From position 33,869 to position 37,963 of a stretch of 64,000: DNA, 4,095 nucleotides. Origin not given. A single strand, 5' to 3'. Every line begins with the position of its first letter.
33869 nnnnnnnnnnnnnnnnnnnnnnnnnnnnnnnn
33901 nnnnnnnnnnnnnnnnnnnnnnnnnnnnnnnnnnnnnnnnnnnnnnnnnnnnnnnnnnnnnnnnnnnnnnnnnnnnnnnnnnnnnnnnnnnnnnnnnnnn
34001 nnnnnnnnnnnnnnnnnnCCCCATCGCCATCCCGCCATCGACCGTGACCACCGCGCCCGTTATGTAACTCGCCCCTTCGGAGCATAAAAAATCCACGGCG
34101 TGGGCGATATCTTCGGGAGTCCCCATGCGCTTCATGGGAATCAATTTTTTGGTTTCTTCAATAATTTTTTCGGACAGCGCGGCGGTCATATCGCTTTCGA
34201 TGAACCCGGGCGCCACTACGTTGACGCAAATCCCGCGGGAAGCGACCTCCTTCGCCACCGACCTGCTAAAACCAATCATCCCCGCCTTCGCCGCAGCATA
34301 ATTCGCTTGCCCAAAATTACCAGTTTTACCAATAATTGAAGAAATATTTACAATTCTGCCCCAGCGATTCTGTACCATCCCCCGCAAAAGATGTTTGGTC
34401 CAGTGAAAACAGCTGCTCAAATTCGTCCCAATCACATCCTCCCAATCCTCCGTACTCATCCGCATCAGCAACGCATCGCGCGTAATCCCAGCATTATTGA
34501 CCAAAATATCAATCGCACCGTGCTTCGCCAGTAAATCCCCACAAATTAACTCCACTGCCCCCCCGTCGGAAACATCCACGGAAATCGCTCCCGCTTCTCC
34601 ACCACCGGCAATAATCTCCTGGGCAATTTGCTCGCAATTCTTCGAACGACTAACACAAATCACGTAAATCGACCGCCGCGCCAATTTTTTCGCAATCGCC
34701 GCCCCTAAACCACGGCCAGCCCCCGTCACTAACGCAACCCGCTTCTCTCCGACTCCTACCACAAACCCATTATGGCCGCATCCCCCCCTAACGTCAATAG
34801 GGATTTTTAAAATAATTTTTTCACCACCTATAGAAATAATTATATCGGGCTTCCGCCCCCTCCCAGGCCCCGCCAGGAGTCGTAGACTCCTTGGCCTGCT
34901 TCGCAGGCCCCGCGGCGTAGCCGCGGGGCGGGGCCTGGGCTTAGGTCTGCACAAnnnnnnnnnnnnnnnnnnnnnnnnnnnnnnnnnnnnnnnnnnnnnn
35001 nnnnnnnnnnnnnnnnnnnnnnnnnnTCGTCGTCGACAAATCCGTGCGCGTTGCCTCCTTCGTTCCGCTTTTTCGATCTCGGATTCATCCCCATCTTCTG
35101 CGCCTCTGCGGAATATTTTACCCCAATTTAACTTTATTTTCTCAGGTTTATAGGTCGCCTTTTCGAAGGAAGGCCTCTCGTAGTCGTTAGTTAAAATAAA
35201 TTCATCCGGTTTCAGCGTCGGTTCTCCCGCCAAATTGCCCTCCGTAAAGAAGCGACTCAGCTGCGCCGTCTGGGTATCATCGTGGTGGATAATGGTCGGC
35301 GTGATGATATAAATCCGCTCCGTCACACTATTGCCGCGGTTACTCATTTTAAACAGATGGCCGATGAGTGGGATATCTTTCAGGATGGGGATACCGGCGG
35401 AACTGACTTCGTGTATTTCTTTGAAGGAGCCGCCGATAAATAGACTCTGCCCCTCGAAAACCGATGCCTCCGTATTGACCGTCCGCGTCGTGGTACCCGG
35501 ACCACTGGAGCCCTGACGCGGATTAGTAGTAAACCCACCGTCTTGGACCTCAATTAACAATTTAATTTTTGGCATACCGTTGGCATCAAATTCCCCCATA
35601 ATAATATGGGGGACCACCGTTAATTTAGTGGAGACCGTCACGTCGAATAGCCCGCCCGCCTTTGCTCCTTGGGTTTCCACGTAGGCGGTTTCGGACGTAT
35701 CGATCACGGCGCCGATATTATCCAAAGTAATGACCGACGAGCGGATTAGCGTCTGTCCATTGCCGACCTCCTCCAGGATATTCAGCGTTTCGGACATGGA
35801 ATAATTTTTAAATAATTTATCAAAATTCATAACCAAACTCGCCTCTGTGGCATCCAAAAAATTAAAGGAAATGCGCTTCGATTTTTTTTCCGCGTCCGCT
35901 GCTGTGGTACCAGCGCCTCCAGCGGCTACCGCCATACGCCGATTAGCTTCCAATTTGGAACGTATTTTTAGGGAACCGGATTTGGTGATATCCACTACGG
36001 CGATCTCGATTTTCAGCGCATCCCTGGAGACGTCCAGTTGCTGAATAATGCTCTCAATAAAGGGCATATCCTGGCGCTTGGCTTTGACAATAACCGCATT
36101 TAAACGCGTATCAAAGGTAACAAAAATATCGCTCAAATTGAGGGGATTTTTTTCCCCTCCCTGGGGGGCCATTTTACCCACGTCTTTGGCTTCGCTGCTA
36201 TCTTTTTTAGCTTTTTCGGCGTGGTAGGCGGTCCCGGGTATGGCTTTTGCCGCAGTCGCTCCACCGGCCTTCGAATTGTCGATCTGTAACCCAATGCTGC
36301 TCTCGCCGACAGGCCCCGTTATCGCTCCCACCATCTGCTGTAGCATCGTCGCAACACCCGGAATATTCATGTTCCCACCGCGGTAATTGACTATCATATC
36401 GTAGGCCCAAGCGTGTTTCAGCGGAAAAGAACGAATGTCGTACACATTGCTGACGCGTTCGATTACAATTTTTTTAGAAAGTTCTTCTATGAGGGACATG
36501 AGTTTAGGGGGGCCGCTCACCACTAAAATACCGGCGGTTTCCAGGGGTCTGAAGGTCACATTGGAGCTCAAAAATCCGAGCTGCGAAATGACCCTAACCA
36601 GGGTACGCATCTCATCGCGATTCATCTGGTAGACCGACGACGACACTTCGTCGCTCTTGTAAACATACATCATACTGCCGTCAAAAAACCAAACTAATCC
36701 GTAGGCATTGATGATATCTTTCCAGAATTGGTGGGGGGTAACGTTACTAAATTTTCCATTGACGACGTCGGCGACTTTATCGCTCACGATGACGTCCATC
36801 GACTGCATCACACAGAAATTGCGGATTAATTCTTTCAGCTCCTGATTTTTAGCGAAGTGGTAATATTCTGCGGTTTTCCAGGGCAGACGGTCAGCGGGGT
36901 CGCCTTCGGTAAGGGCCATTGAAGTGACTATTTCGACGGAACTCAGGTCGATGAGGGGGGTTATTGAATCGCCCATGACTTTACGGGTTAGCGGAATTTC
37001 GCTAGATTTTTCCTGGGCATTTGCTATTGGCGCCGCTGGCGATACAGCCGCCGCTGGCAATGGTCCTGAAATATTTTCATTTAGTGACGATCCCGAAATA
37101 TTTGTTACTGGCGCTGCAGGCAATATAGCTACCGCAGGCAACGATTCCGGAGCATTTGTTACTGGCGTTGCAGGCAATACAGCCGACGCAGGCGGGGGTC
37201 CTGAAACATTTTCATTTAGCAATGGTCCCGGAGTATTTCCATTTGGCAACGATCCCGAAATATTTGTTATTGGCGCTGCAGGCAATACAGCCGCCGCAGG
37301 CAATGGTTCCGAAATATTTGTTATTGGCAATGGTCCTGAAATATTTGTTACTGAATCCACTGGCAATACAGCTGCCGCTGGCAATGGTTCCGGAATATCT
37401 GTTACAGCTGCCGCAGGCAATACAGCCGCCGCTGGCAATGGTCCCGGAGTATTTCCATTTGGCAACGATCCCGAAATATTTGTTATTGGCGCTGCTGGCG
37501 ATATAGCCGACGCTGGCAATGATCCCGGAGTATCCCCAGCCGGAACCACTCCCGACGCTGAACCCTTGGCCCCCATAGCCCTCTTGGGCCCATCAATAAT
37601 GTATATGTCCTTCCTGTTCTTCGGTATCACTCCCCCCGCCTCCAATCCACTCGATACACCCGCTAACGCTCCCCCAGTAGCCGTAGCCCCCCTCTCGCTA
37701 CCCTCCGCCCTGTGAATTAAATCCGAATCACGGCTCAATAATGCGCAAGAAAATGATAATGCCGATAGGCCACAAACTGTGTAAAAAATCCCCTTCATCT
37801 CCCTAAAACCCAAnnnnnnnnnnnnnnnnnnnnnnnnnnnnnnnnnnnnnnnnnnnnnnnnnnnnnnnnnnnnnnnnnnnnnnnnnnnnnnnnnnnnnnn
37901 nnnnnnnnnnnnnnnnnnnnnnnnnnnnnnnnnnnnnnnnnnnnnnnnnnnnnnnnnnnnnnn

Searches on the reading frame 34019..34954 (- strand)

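Call 17: search_protein_families(library=pfam, proteins=[window:34019-34954:-])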
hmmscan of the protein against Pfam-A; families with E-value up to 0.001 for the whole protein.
window:34019-34954:- (312 aa): 3 families
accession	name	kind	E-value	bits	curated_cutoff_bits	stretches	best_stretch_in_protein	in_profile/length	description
PF13561.12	adh_short_C2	-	1.3e-59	202.1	27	1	78-309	1-235/236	Enoyl-(Acyl carrier protein) reductase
PF00106.31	adh_short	-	4.8e-56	189.8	26.6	1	72-263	1-193/195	short chain dehydrogenase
PF08659.16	KR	-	1.2e-18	68.1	22.6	1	74-234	3-164/180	KR domain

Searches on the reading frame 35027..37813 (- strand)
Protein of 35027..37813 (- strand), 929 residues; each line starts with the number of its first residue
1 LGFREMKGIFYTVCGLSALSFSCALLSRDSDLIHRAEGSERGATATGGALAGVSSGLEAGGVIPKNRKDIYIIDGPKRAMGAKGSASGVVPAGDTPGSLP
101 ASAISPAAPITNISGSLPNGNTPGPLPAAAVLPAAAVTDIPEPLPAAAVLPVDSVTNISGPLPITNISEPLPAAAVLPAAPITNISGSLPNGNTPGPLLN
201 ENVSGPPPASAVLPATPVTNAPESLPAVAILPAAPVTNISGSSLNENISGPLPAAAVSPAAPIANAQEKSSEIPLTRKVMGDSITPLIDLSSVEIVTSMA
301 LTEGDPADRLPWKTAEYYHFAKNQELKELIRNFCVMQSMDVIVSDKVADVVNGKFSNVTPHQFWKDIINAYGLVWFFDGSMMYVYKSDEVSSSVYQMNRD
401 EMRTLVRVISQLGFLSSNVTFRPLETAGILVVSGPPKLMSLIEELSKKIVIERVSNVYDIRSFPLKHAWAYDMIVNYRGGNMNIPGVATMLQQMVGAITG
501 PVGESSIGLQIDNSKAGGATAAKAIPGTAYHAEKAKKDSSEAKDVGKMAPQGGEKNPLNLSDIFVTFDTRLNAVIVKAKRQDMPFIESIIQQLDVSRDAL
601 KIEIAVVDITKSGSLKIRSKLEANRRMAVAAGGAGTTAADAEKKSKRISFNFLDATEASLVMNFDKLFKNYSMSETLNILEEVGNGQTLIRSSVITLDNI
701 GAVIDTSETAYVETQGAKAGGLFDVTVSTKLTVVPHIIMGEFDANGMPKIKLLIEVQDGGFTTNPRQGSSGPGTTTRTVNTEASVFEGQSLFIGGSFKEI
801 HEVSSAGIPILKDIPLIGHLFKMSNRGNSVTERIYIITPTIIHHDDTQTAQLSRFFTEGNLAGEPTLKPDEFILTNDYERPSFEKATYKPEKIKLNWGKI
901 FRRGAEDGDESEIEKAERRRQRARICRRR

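Call 17: search_protein_families(library=pfam, proteins=[window:35027-37813:-])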
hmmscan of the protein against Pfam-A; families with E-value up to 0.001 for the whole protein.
window:35027-37813:- (929 aa): 3 families
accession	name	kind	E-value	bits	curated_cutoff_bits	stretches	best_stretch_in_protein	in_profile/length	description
PF00263.26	Secretin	-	4.1e-27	95.3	27.5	1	680-842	2-168/169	Bacterial type II and III secretion system protein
PF03958.22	Secretin_N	-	8.3e-18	64.8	28.2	2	461-598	2-68/69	Bacterial type II/III secretion system short domain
PF21304.2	T3S_SPI-1_N0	-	3.7e-08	33.9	27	1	320-385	2-68/69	SPI-1 type 3 secretion system secretin, N0 domain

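Call 83: find_homologous_proteins(query=window:35027-37813:-, max_evalue=1e-80)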
Query window:35027-37813:- (929 aa): 25 proteins with E <= 1e-80 among 8000 candidates.
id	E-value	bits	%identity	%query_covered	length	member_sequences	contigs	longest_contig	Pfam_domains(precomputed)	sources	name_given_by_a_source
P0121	0.0e+0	1444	100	70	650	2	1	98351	PF21304.3,PF03958.23,PF00263.27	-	-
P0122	0.0e+0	1144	76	73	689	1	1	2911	PF21304.3,PF03958.23,PF00263.27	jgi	jgi:type III secretion protein C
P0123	0.0e+0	1131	81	66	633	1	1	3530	PF21304.3,PF03958.23,PF00263.27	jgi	jgi:type III secretion protein C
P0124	0.0e+0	1052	71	69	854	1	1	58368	PF21304.3,PF03958.23,PF00263.27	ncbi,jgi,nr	ncbi:MAG: hypothetical protein LBQ03_02845 [Puniceicoccales bacterium]|jgi:type III secretion protei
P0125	0.0e+0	1029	70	70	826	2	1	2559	PF21304.3,PF03958.23,PF00263.27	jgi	jgi:type III secretion protein C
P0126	0.0e+0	1028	56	99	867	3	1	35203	PF21304.3,PF03958.23,PF00263.27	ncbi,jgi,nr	ncbi:MAG: hypothetical protein LBD60_00170 [Puniceicoccales bacterium]|jgi:type III secretion protei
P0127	9.1e-294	995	69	72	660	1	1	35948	PF21304.3,PF03958.23,PF00263.27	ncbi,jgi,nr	ncbi:MAG: hypothetical protein LBR92_01750 [Puniceicoccales bacterium]|jgi:type III secretion protei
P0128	1.2e-293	995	68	71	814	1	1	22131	PF21304.3,PF03958.23,PF00263.27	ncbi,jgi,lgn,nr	ncbi:MAG: hypothetical protein LBB11_01395 [Puniceicoccales bacterium]|jgi:type III secretion protei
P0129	7.6e-289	979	54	99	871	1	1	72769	PF21304.3,PF03958.23,PF00263.27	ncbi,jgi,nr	ncbi:MAG: hypothetical protein LBB05_02800 [Puniceicoccales bacterium]|jgi:type III secretion protei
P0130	4.1e-288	976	54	99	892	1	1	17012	PF21304.3,PF03958.23,PF00263.27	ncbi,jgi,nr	ncbi:MAG: hypothetical protein LBI77_04150 [Puniceicoccales bacterium]|jgi:type III secretion protei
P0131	1.9e-286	971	65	72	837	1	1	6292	PF21304.3,PF03958.23,PF00263.27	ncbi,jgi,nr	ncbi:MAG: hypothetical protein LBH08_01655 [Puniceicoccales bacterium]|jgi:type III secretion protei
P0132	4.2e-286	970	68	70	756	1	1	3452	PF21304.3,PF03958.23,PF00263.27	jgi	jgi:type III secretion protein C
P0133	9.8e-281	952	62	78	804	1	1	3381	PF21304.3,PF03958.23,PF00263.27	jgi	jgi:type III secretion protein C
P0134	8.9e-279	945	64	72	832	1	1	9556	PF21304.3,PF03958.23,PF00263.27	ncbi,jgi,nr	ncbi:MAG: hypothetical protein LBJ13_02255 [Puniceicoccales bacterium]|jgi:type III secretion protei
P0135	6.9e-278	943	65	70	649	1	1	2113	PF21304.3,PF03958.23,PF00263.27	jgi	jgi:type III secretion protein C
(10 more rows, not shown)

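Call 84: find_encoding_contigs(protein=P0123, flank=10000, max_places=2)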
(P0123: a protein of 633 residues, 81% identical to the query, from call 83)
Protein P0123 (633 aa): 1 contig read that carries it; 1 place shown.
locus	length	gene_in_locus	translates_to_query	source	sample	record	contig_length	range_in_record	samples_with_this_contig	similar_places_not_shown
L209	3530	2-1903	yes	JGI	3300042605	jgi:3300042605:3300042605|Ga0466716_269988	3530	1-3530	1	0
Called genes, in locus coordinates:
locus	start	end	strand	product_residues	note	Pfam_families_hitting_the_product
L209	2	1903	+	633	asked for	PF21304:T3S_SPI-1_N0, PF03958:Secretin_N, PF00263:Secretin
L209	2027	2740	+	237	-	PF00106:adh_short, PF08659:KR, PF13460:NAD_binding_10 (weak), PF13561:adh_short_C2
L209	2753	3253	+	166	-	PF02151:UVR (weak)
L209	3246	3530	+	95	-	?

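Call 85: find_encoding_contigs(protein=P0127, flank=10000, max_places=2)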
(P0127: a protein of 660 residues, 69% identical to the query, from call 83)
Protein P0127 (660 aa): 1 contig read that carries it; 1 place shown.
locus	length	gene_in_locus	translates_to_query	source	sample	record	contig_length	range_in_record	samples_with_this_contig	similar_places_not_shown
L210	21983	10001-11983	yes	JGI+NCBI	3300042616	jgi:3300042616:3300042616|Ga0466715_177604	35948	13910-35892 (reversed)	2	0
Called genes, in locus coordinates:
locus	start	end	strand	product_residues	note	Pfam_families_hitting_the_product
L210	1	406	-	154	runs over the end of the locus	?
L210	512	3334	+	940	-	PF00133:tRNA-synt_1, PF09334:tRNA-synt_1g, PF13603:tRNA-synt_1_2, PF09334:tRNA-synt_1g (weak), PF00133:tRNA-synt_1, PF08264:Anticodon_1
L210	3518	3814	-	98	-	PF02482:Ribosomal_S30AE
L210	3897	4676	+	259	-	PF02463:SMC_N (faint), PF00005:ABC_tran, PF13304:AAA_21 (faint)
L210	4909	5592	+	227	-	PF01255:Prenyltransf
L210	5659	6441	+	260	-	PF01148:CTP_transf_1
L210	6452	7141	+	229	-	PF00590:TP_methylase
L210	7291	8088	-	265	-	PF22435:MRM3-like_sub_bind, PF00588:SpoU_methylase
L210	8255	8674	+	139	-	-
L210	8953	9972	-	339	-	-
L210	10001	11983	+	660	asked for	PF21304:T3S_SPI-1_N0 (weak), PF03958:Secretin_N, PF00263:Secretin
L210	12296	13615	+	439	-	PF02881:SRP54_N, PF00448:SRP54, PF02978:SRP_SPB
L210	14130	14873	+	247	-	PF00106:adh_short, PF01370:Epimerase (weak), PF08659:KR, PF13561:adh_short_C2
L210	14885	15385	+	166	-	PF02151:UVR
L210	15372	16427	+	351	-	PF00217:ATP-gua_Ptrans, PF27454:McsB_C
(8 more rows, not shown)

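Call 86: find_encoding_contigs(protein=P0124, flank=10000, max_places=2)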
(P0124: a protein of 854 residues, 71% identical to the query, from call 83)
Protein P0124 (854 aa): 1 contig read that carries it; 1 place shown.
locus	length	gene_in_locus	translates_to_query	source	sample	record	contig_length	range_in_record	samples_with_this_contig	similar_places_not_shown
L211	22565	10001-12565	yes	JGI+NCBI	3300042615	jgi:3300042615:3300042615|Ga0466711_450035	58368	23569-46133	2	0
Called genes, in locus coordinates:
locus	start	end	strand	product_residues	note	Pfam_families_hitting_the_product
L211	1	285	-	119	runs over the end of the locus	PF08378:NERD (weak), PF02021:UPF0102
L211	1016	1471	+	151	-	PF07963:N_methyl (weak)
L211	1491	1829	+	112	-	-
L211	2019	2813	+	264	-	-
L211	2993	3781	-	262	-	PF00528:BPD_transp_1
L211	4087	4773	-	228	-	-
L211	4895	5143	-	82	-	-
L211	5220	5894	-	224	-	PF04263:TPK_catalytic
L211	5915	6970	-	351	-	PF00217:ATP-gua_Ptrans, PF27454:McsB_C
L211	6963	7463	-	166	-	PF02151:UVR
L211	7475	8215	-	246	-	PF00106:adh_short, PF08659:KR, PF01370:Epimerase (weak), PF13561:adh_short_C2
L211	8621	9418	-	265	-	PF22435:MRM3-like_sub_bind, PF00588:SpoU_methylase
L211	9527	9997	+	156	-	-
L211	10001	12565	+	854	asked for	PF21304:T3S_SPI-1_N0 (weak), PF03958:Secretin_N, PF00263:Secretin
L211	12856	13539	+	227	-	PF01255:Prenyltransf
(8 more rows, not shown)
